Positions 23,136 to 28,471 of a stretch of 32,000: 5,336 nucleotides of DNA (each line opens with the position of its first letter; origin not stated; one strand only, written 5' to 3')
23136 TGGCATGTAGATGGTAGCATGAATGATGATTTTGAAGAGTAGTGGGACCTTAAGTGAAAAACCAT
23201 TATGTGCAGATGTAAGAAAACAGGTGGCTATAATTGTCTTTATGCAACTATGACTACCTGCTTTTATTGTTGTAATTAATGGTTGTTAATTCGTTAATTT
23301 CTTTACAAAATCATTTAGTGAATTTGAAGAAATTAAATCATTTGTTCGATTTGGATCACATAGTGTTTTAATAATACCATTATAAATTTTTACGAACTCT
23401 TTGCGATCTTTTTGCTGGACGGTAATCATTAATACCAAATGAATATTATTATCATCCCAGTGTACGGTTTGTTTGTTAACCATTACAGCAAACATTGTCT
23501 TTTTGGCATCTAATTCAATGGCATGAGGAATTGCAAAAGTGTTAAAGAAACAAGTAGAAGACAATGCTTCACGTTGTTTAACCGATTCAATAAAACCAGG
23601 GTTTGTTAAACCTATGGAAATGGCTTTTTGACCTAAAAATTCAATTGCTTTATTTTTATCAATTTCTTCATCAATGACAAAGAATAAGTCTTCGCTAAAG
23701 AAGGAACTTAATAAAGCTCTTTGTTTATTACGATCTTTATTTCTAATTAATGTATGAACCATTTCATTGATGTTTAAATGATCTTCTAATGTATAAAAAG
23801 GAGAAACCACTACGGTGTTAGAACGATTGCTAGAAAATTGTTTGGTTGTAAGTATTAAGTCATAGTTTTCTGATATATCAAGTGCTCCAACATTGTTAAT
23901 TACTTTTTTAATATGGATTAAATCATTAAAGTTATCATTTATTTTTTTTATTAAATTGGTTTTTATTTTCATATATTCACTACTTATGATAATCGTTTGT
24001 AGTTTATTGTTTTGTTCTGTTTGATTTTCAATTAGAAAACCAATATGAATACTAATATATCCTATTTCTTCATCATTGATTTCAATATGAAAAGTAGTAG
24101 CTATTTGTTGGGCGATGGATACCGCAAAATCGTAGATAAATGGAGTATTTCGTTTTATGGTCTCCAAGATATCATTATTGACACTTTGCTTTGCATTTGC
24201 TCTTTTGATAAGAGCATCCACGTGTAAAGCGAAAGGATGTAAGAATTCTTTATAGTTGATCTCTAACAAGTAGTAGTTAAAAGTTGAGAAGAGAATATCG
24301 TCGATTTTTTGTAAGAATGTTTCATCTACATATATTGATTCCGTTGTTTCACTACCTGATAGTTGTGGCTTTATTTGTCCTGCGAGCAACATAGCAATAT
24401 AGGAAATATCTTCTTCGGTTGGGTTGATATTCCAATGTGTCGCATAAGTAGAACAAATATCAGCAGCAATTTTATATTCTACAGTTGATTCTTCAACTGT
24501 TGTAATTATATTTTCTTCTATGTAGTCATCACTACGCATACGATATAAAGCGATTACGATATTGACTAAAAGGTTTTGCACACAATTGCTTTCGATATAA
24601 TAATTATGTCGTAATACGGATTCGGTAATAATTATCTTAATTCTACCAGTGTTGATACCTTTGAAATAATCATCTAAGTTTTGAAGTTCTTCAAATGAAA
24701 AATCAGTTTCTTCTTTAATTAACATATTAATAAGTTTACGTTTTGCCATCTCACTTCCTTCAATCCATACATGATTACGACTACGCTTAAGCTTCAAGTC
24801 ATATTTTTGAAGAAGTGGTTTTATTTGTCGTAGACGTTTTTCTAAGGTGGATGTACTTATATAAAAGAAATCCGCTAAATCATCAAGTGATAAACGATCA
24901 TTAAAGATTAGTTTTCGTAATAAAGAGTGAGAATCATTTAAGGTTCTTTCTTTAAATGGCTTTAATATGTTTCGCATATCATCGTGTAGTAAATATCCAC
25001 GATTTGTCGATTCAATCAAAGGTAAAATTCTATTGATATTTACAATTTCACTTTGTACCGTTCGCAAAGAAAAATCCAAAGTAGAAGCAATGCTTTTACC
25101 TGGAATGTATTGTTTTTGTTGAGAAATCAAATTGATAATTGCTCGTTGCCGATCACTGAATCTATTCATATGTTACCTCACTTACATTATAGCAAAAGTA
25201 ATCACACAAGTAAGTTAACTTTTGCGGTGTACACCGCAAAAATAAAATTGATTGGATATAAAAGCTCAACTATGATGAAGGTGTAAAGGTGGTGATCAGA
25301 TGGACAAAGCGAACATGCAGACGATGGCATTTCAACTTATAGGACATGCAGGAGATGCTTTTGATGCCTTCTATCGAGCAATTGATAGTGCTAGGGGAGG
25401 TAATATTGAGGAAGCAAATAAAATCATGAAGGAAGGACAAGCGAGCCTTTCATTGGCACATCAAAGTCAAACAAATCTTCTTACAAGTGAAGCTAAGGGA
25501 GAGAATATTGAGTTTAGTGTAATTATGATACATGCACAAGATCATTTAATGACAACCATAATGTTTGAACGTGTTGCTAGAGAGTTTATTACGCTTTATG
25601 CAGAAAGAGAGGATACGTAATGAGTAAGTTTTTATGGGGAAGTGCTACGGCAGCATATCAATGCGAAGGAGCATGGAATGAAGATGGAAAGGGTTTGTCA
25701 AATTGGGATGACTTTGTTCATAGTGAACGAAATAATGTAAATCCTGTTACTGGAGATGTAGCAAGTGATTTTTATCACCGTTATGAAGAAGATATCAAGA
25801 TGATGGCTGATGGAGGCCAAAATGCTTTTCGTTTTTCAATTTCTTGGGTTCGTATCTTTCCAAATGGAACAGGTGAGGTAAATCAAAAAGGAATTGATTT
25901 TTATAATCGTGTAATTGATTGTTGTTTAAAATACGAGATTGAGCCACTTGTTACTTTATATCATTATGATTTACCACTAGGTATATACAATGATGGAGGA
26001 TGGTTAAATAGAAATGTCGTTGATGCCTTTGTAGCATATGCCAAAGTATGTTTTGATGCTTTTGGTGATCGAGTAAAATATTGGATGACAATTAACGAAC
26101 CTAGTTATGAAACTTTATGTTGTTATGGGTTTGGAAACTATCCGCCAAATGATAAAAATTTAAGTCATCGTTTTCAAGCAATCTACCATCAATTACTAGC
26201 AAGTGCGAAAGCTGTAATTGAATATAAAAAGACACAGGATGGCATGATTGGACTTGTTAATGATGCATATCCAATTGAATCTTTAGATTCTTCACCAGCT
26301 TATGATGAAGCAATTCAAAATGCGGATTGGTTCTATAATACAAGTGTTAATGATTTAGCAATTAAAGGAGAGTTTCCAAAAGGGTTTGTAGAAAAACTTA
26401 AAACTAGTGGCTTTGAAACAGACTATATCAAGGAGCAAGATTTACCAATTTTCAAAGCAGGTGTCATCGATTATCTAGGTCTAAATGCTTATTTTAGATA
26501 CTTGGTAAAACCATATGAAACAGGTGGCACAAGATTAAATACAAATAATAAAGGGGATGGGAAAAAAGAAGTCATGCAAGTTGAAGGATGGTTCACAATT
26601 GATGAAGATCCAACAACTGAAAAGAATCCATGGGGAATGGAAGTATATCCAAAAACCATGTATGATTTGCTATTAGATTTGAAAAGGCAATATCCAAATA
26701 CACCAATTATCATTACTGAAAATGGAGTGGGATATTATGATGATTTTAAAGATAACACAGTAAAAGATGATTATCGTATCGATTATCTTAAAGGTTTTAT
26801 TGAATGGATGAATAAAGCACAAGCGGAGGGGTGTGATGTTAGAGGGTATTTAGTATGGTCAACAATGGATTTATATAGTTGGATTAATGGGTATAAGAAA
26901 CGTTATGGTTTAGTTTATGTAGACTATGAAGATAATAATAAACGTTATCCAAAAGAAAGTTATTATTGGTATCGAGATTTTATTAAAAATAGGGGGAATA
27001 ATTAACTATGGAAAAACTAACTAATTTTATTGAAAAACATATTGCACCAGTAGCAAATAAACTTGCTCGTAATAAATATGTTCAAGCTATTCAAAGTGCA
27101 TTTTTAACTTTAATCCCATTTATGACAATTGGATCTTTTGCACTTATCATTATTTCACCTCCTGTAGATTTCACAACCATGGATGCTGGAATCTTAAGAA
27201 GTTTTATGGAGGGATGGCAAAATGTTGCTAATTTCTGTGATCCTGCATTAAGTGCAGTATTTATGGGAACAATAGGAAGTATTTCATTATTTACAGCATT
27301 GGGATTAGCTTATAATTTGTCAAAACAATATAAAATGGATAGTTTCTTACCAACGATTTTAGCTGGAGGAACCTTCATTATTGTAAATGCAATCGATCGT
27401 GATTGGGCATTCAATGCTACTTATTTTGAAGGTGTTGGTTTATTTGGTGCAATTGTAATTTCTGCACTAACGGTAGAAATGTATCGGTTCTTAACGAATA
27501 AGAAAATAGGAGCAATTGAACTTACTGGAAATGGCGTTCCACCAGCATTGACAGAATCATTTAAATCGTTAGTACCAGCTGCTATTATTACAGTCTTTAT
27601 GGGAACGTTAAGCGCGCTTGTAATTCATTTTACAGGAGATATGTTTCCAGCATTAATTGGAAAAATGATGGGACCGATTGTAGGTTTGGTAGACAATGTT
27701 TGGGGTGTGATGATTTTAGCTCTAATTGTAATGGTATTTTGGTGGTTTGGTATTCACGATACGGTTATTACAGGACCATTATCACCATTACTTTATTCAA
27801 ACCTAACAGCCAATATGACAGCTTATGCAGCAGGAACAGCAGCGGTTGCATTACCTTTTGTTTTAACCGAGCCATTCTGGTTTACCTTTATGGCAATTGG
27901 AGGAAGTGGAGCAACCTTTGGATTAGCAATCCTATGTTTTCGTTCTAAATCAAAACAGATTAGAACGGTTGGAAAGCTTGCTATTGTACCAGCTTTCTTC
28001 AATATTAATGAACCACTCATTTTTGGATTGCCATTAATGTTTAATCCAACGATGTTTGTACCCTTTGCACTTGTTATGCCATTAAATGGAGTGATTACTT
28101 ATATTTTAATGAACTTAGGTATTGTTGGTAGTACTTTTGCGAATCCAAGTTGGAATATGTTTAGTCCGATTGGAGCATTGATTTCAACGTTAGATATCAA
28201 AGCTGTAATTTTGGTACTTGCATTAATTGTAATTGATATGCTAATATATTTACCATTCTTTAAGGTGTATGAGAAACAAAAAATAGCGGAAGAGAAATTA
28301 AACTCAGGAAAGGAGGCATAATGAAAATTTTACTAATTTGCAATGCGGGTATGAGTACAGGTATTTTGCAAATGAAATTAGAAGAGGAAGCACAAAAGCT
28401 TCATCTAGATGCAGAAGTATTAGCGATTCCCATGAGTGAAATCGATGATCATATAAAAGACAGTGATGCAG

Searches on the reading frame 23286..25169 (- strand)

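Call 74: search_protein_families(library=pfam, proteins=[window:23286-25169:-], max_evalue=0.00001)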
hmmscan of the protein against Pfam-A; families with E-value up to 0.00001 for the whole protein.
window:23286-25169:- (627 aa): 4 families
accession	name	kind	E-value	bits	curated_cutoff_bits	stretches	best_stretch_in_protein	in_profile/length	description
PF00359.27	PTS_EIIA_2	-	6.4e-22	78.5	27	1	490-625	2-141/144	Phosphoenolpyruvate-dependent sugar phosphotransferase system, EIIA 2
PF00874.25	PRD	-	6.7e-21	74.8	23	2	304-377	13-88/90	PRD domain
PF05043.19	Mga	-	1.3e-11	45.4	21.1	1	80-150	18-86/87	Mga helix-turn-helix domain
PF08279.18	HTH_11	-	1.8e-08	34.6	25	1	7-59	1-54/55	HTH domain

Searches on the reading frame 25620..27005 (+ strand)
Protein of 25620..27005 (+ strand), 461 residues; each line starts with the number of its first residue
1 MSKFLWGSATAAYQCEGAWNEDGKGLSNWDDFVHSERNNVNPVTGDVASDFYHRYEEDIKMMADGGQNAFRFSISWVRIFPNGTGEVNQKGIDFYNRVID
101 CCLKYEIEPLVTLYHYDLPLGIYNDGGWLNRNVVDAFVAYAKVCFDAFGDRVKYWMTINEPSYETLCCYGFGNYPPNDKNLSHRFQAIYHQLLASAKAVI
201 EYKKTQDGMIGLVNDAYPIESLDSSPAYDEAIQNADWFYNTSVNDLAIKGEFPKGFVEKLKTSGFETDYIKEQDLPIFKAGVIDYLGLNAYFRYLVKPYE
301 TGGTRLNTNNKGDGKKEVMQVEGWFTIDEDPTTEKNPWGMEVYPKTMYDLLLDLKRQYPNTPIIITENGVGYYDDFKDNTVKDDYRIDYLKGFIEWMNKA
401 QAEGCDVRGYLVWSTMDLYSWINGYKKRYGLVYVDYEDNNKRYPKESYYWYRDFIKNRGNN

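Call 74: search_protein_families(library=pfam, proteins=[window:25620-27005:+], max_evalue=0.00001)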
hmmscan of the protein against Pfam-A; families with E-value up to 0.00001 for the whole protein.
window:25620-27005:+ (461 aa): 1 family
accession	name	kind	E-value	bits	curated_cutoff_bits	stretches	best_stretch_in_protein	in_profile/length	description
PF00232.24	Glyco_hydro_1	-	8e-150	499.7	22.6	1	3-459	8-452/453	Glycosyl hydrolase family 1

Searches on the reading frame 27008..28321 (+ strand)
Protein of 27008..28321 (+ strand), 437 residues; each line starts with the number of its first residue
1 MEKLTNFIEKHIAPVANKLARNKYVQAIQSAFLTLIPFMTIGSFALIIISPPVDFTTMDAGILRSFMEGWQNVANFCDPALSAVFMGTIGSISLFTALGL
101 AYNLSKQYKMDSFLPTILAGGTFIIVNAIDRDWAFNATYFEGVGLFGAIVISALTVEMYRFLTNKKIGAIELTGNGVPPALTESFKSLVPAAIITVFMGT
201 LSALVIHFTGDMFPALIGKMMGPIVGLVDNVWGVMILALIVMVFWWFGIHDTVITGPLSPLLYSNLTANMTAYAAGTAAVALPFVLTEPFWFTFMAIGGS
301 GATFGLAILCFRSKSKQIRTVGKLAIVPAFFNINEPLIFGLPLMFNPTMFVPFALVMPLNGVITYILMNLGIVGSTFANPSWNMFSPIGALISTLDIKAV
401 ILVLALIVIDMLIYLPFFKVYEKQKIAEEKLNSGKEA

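Call 74: search_protein_families(library=pfam, proteins=[window:27008-28321:+], max_evalue=0.00001)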
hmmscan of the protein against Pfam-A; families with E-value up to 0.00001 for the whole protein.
window:27008-28321:+ (437 aa): 1 family
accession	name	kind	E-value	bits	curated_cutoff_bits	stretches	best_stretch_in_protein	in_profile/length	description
PF02378.23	PTS_EIIC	-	9.9e-38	130.4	30.7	1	30-355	2-317/319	Phosphotransferase system, EIIC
